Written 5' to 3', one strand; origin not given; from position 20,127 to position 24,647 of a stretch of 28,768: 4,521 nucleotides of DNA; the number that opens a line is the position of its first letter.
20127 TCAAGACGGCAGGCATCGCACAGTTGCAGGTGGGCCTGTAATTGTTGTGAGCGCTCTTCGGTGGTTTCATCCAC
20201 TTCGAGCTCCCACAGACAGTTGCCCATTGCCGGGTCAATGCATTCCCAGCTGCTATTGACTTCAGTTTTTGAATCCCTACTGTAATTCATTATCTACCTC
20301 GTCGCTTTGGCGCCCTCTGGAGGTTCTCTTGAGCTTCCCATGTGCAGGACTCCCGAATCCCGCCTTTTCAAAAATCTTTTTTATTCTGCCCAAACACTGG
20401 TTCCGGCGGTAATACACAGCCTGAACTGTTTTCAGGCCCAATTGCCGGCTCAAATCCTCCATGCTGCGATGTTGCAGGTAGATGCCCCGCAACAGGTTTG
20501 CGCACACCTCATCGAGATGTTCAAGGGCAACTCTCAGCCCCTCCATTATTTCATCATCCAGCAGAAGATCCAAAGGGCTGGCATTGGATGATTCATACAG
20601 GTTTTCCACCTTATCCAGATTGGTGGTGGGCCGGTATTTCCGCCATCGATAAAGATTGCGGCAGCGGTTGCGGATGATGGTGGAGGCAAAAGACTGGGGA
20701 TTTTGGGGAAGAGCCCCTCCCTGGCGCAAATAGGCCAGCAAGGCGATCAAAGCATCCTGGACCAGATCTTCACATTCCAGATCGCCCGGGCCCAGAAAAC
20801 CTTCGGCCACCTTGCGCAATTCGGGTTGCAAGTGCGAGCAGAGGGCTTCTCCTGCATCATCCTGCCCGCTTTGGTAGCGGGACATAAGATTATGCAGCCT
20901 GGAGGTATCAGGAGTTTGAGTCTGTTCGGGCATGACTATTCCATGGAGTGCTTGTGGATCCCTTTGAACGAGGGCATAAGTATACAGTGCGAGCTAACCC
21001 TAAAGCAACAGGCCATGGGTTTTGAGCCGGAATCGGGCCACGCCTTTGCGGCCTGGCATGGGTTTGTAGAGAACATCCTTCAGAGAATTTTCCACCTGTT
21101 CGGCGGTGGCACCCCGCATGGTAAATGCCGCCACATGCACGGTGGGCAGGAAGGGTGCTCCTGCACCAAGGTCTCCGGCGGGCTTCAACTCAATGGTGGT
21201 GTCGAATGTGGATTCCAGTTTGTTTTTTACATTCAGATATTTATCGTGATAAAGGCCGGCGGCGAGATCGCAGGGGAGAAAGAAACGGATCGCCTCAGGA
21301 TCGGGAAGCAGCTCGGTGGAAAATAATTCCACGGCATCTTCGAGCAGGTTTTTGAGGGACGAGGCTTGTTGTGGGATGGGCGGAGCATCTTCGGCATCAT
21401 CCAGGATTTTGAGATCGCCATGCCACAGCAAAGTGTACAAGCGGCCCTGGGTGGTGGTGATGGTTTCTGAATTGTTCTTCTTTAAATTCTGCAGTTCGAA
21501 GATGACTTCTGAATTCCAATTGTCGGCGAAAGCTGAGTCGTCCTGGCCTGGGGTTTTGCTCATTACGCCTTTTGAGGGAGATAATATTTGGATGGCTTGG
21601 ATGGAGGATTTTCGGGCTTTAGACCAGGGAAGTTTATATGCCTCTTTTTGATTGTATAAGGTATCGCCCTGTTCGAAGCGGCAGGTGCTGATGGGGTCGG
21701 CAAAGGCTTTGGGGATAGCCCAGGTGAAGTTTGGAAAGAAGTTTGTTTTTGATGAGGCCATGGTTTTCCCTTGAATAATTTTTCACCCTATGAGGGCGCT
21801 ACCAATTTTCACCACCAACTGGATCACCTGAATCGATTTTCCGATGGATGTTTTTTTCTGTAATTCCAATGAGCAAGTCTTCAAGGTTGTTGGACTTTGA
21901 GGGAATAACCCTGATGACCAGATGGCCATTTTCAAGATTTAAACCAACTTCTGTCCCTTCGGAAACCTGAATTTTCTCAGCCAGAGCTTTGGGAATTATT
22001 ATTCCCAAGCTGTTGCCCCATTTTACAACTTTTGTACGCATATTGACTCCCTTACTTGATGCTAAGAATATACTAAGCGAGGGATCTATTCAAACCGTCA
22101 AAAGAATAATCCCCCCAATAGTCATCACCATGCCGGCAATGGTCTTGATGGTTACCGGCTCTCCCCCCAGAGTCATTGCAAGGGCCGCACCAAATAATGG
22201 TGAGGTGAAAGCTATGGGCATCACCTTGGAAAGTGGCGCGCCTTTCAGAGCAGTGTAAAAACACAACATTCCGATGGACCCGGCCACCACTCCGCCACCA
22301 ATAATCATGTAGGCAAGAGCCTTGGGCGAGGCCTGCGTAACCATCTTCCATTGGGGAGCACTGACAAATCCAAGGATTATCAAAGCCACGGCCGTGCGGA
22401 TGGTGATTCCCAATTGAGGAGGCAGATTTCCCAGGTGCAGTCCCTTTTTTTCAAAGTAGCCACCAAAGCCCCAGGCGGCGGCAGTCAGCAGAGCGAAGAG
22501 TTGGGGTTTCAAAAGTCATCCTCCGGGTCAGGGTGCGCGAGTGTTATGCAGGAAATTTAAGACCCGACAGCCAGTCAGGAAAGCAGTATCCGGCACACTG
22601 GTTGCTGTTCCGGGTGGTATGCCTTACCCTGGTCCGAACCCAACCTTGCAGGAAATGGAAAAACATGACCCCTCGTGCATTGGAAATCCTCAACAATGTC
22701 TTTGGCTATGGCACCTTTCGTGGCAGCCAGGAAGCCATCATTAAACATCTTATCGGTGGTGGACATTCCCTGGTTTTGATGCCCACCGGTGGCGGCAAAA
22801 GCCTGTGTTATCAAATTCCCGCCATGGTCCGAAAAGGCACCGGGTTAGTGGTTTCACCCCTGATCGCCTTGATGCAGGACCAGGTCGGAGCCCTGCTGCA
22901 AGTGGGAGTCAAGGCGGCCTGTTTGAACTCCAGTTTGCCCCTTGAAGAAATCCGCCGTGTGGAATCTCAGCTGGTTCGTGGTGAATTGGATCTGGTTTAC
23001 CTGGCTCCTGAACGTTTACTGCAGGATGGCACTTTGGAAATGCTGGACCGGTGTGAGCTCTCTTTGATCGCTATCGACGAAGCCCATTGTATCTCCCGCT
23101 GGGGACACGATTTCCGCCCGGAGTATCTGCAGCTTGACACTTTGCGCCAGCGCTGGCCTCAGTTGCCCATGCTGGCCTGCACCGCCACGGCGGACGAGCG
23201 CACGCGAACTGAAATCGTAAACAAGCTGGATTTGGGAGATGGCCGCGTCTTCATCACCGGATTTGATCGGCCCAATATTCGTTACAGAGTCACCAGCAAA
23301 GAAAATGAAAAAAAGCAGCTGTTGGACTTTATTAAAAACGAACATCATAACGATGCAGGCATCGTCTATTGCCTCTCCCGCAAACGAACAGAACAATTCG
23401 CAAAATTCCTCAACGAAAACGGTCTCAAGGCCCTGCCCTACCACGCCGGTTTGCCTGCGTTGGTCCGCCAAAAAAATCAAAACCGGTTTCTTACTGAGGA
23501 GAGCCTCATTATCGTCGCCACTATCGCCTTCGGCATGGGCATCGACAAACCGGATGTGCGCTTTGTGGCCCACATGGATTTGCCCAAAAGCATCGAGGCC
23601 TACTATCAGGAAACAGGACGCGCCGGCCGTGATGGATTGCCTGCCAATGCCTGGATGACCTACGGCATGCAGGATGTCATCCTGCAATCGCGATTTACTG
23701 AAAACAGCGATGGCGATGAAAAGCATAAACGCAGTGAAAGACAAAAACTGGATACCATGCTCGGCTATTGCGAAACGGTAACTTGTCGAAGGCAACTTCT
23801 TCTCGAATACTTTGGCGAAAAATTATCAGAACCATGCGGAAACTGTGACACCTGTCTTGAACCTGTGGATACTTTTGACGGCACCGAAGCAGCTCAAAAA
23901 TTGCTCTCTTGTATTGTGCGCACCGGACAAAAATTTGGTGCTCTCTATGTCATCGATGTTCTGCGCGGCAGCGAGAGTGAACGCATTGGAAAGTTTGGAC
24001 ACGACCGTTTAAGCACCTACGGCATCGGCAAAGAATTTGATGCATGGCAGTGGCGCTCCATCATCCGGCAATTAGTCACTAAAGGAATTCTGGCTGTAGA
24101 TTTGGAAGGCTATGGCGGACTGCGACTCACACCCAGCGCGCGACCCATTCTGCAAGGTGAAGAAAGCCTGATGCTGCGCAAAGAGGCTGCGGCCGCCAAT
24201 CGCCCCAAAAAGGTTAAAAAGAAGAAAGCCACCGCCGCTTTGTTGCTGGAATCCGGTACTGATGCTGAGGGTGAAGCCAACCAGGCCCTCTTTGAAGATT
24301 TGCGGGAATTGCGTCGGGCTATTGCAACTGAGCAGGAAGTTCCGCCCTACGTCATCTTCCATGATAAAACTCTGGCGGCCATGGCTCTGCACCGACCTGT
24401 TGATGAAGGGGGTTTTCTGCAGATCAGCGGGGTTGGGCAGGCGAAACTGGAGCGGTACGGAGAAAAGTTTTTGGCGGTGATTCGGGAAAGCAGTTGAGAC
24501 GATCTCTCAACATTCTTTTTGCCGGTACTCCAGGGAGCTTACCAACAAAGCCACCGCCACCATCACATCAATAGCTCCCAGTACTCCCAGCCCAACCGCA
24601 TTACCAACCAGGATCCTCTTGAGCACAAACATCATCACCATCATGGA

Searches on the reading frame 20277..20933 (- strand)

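Call 5: search_protein_families(library=pfam, proteins=[window:20277-20933:-])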
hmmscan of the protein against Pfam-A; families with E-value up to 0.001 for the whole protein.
window:20277-20933:- (218 aa): 1 family
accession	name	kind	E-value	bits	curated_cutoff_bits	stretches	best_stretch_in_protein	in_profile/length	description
PF04542.20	Sigma70_r2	-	3.3e-09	36.8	24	1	33-96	3-66/71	Sigma-70 region 2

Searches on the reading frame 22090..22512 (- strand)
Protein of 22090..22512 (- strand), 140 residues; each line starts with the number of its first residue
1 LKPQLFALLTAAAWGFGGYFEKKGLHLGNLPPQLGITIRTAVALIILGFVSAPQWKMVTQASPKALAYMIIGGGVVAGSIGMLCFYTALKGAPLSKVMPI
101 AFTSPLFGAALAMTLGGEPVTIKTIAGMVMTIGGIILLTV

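Call 62: search_protein_families(library=pfam, proteins=[window:22090-22512:-])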
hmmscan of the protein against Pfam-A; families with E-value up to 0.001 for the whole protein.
window:22090-22512:- (140 aa): 2 families
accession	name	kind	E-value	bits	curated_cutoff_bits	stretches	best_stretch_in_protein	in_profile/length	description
PF00892.27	EamA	-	9.2e-18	65.3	28.2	1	4-139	4-134/135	EamA-like transporter family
PF10639.15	TMEM234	-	0.00042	20.8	30.1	1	80-138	53-112/113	Putative transmembrane family 234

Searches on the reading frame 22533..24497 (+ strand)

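Call 62: search_protein_families(library=pfam, proteins=[window:22533-24497:+])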
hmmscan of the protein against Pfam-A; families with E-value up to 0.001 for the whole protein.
window:22533-24497:+ (654 aa): 5 families
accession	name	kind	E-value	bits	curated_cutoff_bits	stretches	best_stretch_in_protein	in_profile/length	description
PF09382.16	RQC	-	1.3e-41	141.5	23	1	445-554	2-111/114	RQC domain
PF00570.28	HRDC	-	2.4e-23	82.3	23.8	1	584-650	2-68/68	HRDC domain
PF16124.10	RecQ_Zn_bind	-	1.8e-21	77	25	1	380-442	2-66/66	RecQ zinc-binding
PF00270.35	DEAD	-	2.1e-21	76.8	26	1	66-224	4-163/167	DEAD/DEAH box helicase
PF00271.37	Helicase_C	-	2.2e-21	76.6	23.5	1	261-368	4-110/110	Helicase conserved C-terminal domain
